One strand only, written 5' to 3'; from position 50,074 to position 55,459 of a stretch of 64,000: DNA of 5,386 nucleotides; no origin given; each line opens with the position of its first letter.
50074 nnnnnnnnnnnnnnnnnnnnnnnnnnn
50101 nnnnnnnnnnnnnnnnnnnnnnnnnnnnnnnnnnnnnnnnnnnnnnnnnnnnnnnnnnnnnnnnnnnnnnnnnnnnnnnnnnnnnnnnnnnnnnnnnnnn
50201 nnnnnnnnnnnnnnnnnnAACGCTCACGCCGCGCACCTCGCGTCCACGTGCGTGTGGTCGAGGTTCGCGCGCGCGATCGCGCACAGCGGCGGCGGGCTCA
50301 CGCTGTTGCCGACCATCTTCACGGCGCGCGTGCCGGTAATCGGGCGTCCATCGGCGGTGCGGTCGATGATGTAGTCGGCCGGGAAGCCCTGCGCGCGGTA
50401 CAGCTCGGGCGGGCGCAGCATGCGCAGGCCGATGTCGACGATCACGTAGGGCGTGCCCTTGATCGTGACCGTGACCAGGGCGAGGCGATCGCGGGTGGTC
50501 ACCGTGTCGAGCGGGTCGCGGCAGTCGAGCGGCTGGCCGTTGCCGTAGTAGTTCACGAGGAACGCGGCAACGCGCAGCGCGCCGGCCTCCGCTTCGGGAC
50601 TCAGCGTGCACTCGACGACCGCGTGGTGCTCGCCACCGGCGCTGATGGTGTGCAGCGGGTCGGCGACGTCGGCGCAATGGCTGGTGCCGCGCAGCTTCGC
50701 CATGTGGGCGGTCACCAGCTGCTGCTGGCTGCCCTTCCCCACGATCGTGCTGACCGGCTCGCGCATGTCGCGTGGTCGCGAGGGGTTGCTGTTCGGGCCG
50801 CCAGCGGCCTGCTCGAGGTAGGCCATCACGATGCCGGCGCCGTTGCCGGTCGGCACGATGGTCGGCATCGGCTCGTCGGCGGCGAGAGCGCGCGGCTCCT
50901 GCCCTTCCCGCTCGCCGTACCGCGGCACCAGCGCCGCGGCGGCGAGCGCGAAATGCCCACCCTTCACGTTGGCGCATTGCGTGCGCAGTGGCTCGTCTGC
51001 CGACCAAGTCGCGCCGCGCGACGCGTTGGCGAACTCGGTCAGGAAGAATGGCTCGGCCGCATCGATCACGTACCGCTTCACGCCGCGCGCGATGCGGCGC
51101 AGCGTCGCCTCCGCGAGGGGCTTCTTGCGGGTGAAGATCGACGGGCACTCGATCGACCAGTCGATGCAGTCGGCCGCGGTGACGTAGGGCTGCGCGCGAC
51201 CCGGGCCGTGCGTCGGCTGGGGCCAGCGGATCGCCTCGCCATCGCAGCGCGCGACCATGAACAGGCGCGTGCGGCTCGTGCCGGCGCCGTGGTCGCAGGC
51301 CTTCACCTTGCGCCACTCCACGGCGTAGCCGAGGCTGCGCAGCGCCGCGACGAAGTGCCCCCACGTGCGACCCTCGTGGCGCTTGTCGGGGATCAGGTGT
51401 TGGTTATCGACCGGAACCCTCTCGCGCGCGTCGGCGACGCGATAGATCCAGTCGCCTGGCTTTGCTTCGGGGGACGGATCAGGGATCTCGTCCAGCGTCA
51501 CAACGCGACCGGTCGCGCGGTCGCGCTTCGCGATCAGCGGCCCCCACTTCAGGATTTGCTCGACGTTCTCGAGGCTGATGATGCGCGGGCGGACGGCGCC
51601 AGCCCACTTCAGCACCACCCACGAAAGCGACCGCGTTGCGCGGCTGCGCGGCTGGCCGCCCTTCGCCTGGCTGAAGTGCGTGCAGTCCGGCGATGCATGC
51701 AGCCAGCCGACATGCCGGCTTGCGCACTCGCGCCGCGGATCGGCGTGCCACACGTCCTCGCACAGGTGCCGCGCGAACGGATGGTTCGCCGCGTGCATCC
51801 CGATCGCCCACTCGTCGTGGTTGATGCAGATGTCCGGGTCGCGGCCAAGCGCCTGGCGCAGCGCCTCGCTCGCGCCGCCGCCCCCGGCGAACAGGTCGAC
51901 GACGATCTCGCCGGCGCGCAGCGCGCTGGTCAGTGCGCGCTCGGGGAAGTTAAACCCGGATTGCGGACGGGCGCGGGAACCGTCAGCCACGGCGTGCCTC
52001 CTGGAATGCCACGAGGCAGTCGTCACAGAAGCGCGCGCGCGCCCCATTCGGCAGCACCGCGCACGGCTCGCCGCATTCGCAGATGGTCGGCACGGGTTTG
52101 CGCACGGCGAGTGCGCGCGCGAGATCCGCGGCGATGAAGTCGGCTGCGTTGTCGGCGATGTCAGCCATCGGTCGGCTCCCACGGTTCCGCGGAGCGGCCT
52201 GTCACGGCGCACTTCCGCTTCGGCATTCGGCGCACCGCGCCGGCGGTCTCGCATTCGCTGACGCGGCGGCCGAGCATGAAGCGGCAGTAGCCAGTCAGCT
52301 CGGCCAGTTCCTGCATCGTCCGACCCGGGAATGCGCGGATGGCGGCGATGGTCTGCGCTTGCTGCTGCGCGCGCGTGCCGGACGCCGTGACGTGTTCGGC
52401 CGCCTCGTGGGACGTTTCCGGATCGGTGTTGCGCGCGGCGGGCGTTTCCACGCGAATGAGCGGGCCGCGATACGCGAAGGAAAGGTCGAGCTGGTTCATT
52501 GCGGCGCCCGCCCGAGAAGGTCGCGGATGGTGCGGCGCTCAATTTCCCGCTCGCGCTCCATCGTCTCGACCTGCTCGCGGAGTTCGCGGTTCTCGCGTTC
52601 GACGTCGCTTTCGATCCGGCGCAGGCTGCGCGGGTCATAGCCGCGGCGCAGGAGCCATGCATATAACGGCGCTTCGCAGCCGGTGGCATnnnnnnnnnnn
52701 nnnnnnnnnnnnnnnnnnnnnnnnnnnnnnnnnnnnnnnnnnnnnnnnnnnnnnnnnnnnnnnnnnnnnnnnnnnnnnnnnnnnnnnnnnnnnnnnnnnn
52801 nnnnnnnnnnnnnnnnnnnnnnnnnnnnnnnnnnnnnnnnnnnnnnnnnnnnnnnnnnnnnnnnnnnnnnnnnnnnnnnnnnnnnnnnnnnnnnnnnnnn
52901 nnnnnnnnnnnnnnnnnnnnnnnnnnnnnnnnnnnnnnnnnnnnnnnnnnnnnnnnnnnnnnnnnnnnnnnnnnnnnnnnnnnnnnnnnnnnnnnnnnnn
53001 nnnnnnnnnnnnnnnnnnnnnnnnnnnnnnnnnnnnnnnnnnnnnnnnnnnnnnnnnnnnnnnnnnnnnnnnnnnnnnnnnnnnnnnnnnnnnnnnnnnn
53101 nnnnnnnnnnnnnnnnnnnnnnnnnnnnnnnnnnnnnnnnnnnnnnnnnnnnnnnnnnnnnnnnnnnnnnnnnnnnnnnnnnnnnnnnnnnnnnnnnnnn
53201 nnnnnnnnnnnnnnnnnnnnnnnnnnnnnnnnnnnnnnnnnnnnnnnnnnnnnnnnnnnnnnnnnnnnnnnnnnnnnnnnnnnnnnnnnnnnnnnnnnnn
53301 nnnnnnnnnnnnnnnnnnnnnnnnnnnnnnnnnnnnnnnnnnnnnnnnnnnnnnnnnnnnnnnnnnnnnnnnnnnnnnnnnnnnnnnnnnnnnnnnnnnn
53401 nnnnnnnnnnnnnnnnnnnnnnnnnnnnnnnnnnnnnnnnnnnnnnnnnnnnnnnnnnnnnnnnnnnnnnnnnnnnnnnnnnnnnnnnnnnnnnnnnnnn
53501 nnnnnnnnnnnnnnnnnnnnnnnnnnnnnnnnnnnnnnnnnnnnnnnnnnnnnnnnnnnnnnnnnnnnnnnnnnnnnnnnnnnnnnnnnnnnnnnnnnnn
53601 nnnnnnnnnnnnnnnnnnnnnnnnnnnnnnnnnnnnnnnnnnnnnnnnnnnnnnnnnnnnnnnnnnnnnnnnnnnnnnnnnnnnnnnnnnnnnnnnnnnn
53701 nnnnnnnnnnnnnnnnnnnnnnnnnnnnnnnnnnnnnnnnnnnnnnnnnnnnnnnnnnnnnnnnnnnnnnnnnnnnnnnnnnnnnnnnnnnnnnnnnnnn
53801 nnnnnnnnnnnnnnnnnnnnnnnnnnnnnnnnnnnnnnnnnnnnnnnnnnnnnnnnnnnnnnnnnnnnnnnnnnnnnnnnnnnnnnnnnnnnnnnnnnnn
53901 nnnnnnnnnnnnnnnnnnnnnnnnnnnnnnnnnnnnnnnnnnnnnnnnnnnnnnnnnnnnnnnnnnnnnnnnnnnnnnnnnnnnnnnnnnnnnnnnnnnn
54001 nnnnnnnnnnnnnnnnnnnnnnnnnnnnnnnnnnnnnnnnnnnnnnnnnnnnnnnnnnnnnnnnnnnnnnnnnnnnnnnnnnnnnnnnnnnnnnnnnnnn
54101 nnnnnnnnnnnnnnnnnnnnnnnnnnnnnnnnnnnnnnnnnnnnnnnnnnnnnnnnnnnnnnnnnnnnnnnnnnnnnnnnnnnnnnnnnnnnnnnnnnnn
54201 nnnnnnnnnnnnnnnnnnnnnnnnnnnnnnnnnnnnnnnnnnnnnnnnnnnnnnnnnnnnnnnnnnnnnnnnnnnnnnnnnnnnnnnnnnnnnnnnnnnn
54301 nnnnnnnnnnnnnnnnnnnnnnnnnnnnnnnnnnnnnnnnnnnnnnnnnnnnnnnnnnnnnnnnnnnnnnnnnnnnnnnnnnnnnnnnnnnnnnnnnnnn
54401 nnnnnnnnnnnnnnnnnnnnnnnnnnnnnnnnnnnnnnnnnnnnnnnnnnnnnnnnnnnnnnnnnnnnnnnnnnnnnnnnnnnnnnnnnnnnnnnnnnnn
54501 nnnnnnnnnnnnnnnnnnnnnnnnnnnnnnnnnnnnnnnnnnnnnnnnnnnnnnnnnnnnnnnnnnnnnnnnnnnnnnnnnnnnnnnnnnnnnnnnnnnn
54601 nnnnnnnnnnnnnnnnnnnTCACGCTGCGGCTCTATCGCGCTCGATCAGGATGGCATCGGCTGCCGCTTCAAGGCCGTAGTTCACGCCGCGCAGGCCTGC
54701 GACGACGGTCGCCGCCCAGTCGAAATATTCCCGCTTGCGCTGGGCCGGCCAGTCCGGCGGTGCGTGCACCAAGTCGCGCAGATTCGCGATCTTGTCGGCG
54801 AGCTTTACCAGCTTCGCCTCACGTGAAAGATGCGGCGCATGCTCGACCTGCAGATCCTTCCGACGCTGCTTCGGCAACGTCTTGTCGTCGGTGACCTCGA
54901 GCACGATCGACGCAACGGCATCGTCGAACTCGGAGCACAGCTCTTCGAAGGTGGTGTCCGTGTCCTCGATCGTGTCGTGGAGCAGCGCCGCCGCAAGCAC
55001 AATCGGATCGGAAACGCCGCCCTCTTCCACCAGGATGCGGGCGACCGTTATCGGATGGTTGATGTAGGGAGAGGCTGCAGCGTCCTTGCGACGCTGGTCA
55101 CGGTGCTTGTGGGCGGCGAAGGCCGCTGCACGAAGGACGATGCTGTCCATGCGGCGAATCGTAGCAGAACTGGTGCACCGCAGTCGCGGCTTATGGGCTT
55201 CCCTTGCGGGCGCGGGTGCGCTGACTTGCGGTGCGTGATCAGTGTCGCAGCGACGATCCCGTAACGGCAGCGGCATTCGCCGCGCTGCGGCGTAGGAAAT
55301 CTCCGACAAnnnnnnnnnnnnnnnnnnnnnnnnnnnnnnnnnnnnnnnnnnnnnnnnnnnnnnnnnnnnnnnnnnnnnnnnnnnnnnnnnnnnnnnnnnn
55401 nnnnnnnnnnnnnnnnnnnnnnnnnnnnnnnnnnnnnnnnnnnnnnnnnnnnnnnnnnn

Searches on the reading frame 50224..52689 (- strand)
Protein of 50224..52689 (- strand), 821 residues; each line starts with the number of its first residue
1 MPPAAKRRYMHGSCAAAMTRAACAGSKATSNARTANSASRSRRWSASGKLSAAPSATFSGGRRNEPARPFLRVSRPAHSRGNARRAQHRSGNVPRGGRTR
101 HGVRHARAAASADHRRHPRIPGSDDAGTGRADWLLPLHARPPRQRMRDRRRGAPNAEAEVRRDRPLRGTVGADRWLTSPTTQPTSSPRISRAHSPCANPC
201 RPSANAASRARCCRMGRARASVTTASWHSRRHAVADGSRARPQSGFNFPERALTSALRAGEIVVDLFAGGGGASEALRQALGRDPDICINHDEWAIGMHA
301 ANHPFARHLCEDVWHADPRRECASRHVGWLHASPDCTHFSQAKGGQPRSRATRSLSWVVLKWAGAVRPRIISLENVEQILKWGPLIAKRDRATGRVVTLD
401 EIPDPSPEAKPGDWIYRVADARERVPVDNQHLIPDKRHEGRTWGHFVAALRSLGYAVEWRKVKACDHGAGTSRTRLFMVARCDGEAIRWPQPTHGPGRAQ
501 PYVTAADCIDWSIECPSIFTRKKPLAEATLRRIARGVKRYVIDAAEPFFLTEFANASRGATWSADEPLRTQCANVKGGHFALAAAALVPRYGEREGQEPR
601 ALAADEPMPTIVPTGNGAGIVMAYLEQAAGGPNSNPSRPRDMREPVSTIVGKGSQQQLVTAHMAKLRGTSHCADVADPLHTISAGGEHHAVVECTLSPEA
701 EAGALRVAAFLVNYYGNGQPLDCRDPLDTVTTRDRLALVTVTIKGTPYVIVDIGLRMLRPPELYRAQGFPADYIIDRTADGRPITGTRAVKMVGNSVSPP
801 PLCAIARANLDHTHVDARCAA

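Call 35: search_protein_families(library=phrogs, proteins=[window:50224-52689:-], max_evalue=0.00001)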
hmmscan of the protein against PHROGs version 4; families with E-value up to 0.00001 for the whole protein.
window:50224-52689:- (821 aa): 7 families
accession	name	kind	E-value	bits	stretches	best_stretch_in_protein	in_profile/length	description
phrog_116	-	other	2.3e-90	305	1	258-816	205-496/779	DNA methyltransferase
phrog_23072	-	other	2.6e-79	268.6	2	640-817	212-395/400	DNA methyltransferase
phrog_29443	-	unknown function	3.8e-40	138.7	1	261-392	3-134/273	-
phrog_363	-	other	7.8e-37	128.1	1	256-488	49-221/327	DNA methyltransferase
phrog_5999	-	other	2.8e-26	92.7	1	262-358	4-102/109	DNA methyltransferase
phrog_13621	-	unknown function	5.5e-26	91.8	1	729-814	28-113/121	-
phrog_26517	-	unknown function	8.4e-11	42.8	1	244-284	6-45/281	-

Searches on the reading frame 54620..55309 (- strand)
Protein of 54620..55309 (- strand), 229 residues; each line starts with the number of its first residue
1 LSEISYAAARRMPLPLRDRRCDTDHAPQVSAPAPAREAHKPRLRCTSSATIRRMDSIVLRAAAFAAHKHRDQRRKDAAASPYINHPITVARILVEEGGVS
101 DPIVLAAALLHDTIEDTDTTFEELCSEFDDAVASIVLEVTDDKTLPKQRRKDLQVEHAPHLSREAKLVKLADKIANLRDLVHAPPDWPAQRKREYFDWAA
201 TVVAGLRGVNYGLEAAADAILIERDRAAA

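Call 53: search_protein_families(library=pfam, proteins=[window:54620-55309:-], max_evalue=0.001)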
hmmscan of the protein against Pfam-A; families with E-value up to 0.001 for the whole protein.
window:54620-55309:- (229 aa): 2 families
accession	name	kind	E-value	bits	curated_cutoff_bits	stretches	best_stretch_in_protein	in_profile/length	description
PF13328.12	HD_4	-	1.5e-18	67.5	27.2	1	61-195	1-142/156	HD domain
PF01966.28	HD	-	1.4e-07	32.2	22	1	82-176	1-115/116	HD domain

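Call 71: search_protein_families(library=padloc, proteins=[window:54620-55309:-], max_evalue=0.01)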
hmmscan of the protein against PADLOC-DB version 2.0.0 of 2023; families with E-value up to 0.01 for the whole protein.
window:54620-55309:- (229 aa): 0 families
